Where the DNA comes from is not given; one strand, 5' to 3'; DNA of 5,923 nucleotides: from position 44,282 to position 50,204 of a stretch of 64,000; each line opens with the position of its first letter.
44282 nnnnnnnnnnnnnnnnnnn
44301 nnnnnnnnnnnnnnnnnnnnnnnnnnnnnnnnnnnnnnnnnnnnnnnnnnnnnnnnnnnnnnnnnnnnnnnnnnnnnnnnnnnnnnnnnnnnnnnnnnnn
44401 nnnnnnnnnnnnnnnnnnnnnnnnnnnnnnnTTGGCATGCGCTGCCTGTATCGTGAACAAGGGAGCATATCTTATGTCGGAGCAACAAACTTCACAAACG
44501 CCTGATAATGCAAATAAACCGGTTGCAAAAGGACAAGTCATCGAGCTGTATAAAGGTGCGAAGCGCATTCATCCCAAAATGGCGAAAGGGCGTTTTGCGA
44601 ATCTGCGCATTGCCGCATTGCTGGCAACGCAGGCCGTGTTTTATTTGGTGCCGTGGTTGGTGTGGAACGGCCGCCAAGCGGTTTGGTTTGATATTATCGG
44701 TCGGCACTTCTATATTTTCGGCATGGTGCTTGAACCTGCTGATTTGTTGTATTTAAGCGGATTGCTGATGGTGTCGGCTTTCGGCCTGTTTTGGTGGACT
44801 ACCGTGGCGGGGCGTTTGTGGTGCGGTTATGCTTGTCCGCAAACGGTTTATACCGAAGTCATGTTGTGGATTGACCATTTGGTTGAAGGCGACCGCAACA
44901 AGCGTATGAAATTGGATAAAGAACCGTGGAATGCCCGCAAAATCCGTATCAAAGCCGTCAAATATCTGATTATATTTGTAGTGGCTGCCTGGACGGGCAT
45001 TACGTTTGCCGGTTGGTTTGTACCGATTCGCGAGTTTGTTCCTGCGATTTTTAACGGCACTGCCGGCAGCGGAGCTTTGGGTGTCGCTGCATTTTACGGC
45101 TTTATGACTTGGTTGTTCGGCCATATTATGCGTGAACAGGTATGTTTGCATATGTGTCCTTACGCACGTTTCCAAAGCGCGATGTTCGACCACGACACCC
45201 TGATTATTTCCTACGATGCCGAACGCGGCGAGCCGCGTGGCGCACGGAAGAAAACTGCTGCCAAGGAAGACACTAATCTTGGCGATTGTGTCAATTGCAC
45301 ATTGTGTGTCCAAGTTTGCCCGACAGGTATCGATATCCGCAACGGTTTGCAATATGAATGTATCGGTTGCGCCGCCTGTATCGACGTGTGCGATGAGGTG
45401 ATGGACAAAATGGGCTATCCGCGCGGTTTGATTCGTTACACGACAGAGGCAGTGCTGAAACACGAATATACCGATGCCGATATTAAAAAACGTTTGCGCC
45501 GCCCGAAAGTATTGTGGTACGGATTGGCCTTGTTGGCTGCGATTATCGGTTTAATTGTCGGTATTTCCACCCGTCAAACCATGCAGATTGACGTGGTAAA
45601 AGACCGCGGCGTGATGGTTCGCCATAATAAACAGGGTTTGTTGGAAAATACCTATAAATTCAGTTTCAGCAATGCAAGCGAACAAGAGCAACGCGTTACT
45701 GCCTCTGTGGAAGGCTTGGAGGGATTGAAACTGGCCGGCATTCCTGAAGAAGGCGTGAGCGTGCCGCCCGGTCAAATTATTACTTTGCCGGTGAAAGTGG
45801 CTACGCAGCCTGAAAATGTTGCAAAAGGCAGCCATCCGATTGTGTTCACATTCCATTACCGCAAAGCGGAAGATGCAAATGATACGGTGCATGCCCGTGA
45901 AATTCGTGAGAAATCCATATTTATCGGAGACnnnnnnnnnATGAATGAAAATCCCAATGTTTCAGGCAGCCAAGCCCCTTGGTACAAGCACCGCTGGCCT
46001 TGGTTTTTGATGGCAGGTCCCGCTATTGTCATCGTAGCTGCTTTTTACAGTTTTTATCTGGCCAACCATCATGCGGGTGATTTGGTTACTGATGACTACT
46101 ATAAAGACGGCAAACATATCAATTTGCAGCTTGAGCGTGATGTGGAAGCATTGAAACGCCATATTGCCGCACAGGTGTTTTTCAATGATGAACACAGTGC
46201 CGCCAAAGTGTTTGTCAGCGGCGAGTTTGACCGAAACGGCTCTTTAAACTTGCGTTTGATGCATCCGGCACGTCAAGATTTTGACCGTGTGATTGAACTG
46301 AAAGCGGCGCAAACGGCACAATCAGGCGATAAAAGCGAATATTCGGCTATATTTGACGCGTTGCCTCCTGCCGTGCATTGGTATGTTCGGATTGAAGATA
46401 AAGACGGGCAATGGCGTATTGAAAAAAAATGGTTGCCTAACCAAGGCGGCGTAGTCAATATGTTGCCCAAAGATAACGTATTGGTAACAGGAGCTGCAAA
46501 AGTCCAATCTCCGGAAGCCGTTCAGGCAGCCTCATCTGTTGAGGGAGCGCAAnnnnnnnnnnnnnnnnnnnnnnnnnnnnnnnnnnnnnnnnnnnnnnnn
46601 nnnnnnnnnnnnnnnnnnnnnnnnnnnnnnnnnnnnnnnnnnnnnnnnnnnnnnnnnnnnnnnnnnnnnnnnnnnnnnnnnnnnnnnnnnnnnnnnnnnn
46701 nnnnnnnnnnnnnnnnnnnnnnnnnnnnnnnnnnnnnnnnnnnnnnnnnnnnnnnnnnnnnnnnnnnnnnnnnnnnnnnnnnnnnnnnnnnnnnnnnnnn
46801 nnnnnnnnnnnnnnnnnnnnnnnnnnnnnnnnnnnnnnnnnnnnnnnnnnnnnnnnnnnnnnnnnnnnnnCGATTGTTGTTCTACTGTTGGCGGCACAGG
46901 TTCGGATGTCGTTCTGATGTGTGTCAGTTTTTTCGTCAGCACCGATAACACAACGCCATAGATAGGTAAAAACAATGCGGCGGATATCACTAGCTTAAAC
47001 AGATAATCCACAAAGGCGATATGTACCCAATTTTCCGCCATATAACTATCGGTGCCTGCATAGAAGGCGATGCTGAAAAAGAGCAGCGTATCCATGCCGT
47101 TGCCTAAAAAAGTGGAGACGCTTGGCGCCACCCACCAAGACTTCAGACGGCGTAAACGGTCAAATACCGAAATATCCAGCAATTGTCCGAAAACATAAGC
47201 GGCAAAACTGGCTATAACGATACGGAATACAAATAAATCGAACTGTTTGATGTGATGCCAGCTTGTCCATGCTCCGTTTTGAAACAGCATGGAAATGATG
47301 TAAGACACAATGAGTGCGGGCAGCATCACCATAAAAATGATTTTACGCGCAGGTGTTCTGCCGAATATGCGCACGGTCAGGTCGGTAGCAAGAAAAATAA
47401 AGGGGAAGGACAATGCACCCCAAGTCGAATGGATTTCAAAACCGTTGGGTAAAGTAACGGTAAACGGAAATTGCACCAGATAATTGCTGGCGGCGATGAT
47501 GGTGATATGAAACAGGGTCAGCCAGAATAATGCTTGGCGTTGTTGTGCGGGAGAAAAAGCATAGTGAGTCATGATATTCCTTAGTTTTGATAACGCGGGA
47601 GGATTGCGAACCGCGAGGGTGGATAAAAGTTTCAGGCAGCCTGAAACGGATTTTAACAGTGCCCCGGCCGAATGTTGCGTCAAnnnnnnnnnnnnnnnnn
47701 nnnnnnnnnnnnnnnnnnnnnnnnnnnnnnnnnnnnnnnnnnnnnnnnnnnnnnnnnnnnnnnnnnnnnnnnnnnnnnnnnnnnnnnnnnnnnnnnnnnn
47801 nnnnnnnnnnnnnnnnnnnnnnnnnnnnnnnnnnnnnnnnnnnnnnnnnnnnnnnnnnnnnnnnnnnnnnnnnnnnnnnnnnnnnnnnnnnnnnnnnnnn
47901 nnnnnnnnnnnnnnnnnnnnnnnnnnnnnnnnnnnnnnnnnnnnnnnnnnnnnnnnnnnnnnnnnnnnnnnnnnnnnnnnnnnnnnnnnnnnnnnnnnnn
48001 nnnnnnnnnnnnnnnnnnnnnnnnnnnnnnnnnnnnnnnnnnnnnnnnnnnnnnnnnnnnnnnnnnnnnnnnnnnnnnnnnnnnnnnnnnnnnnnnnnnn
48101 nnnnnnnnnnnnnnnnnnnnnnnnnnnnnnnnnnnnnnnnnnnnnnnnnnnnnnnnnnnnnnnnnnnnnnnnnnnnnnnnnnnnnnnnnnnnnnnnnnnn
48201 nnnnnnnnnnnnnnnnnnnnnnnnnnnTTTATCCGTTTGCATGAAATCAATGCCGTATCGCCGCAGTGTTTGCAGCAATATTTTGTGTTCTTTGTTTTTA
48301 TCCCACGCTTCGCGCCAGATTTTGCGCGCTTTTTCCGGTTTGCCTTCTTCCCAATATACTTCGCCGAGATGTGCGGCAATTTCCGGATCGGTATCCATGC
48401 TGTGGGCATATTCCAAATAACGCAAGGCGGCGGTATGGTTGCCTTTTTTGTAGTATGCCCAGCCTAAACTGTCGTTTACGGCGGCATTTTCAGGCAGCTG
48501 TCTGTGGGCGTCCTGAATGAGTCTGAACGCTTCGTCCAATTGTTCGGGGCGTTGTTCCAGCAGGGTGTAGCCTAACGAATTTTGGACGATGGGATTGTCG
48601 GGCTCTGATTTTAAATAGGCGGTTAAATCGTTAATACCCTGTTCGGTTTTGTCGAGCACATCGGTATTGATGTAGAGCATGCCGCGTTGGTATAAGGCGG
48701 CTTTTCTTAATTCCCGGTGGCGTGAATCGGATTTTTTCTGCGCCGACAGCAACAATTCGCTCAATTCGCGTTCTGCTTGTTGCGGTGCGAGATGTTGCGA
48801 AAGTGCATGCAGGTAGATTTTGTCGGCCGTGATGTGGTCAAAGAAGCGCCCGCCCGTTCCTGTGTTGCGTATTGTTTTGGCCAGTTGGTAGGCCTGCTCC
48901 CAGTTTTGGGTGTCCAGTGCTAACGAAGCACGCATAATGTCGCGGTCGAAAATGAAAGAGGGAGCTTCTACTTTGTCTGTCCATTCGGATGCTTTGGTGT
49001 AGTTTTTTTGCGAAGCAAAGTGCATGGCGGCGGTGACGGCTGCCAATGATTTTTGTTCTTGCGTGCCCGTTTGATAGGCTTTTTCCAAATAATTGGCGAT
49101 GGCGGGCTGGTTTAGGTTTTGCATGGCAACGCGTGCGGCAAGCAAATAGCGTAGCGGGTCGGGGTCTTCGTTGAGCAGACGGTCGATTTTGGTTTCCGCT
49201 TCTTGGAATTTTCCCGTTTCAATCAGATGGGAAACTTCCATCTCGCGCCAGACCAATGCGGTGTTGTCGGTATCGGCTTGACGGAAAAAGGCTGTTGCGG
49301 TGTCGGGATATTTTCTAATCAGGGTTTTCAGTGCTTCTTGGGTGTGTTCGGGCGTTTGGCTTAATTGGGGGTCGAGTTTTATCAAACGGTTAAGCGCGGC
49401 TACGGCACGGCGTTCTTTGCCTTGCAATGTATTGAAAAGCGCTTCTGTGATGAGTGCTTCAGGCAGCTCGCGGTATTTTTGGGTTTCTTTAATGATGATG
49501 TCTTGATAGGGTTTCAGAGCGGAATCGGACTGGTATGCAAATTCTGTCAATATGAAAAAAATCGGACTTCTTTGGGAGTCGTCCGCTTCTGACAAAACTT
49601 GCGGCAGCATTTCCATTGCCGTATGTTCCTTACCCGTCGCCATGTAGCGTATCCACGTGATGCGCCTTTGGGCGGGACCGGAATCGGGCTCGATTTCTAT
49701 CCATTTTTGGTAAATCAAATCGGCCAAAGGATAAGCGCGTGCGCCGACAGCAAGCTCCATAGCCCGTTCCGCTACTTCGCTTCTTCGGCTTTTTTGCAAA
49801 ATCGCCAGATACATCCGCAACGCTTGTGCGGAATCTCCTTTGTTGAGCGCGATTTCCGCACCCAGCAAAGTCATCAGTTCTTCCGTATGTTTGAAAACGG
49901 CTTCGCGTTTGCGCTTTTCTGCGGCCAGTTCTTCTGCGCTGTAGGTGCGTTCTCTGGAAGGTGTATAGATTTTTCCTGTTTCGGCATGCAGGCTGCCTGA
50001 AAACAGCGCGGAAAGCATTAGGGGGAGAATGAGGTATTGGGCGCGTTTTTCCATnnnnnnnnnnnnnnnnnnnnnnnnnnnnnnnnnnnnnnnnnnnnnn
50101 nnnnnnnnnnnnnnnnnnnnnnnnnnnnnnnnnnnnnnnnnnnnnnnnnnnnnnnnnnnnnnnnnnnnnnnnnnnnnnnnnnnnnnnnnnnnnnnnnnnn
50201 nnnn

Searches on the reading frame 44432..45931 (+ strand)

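Call 21: search_protein_families(library=pfam, proteins=[window:44432-45931:+])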
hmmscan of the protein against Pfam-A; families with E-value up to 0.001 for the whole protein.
window:44432-45931:+ (500 aa): 7 families
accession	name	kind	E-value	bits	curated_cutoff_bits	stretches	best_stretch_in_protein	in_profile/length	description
PF13746.11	Fer4_18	-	1e-42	145.4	27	1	233-338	1-113/114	4Fe-4S dicluster domain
PF11614.14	FixG_C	-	5.1e-27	94.8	25.6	1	374-499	1-118/119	IG-like fold at C-terminal of FixG, putative oxidoreductase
PF13183.11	Fer4_8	-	6.9e-08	33.3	27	1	237-300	10-68/68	4Fe-4S dicluster domain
PF12801.12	Fer4_5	-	8.7e-08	32.4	22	1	111-147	4-41/48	4Fe-4S binding domain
PF13534.11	Fer4_17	-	1.5e-07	32.3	22.2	1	237-301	7-61/61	4Fe-4S dicluster domain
PF12838.12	Fer4_7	-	1.8e-07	31.9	27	1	238-300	8-52/52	4Fe-4S dicluster domain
PF13237.11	Fer4_10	-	2.8e-05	24.4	25.5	0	284-320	7-52/53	4Fe-4S dicluster domain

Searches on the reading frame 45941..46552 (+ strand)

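Call 21: search_protein_families(library=pfam, proteins=[window:45941-46552:+])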
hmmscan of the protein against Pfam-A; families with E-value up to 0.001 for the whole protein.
window:45941-46552:+ (204 aa): 1 family
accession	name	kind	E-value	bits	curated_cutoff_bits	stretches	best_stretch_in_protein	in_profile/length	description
PF05751.16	FixH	-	1.8e-26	93.4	23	1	16-164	1-149/150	FixH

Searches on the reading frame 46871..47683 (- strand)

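Call 21: search_protein_families(library=pfam, proteins=[window:46871-47683:-])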
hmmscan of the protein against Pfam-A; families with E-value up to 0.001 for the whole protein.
window:46871-47683:- (271 aa): 1 family
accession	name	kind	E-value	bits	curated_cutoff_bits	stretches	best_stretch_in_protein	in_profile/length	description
PF02592.20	Vut_1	-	1.1e-35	123.7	27.2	1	87-244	1-151/152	Putative vitamin uptake transporter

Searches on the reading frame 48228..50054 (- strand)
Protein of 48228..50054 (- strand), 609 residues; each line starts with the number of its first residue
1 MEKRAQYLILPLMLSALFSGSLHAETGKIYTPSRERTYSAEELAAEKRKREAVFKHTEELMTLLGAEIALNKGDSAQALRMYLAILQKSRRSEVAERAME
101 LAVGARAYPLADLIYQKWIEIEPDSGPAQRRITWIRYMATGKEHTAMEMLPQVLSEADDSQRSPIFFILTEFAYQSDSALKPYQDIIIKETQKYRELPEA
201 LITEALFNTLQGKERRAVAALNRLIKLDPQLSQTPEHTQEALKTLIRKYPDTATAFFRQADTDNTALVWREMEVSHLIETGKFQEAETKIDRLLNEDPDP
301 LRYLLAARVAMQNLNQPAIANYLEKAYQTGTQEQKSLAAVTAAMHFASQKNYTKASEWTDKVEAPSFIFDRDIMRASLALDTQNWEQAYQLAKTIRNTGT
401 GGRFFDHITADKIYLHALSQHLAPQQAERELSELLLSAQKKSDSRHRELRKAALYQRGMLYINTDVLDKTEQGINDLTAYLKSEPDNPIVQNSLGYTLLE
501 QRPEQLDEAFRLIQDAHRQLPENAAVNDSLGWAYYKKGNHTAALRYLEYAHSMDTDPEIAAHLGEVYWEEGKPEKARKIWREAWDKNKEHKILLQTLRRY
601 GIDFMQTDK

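Call 58: search_protein_families(library=pfam, proteins=[window:48228-50054:-])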
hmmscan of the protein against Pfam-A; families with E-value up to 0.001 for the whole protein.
window:48228-50054:- (609 aa): 15 families
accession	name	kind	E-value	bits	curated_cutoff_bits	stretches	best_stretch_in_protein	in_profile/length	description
PF07719.23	TPR_2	-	2.7e-11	43.1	27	0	529-554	6-31/34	Tetratricopeptide repeat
PF13174.12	TPR_6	-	2.8e-10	40.6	26.3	0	210-230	12-32/33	Tetratricopeptide repeat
PF14559.12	TPR_19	-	4.2e-10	40.3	25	1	536-597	3-64/68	Tetratricopeptide repeat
PF13432.12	TPR_16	-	6.1e-10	39.8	32.7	0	530-580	3-53/65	Tetratricopeptide repeat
PF13428.12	TPR_14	-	1e-07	32.4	23.5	0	558-593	2-37/44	Tetratricopeptide repeat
PF13181.12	TPR_8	-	5.2e-06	26.7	25.7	0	529-548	6-25/34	Tetratricopeptide repeat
PF25062.1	ARM_TT21_N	-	8.6e-06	26.1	40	0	276-363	36-127/222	Tetratricopeptide repeat protein 21 N-terminal ARM repeat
PF13374.12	TPR_10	-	3.9e-05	24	27.5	0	529-548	7-26/42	Tetratricopeptide repeat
PF13176.12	TPR_7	-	4.1e-05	23.8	27.9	0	529-549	4-24/36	Tetratricopeptide repeat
PF12895.13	ANAPC3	-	6.3e-05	23.6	27.2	0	537-590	2-55/82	Anaphase-promoting complex, cyclosome, subunit 3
PF13431.12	TPR_17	-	0.00012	22.5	24.4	0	480-509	5-32/34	Tetratricopeptide repeat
PF13371.12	TPR_9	-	0.00012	22.4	35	0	454-490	32-65/73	Tetratricopeptide repeat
PF00515.34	TPR_1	-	0.00016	21.8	27.8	0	530-552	7-29/34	Tetratricopeptide repeat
PF13414.12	TPR_11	-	0.00036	20.6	26.8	0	533-571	3-42/42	TPR repeat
PF07721.20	TPR_4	-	0.0005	20.9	27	0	560-582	4-26/26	Tetratricopeptide repeat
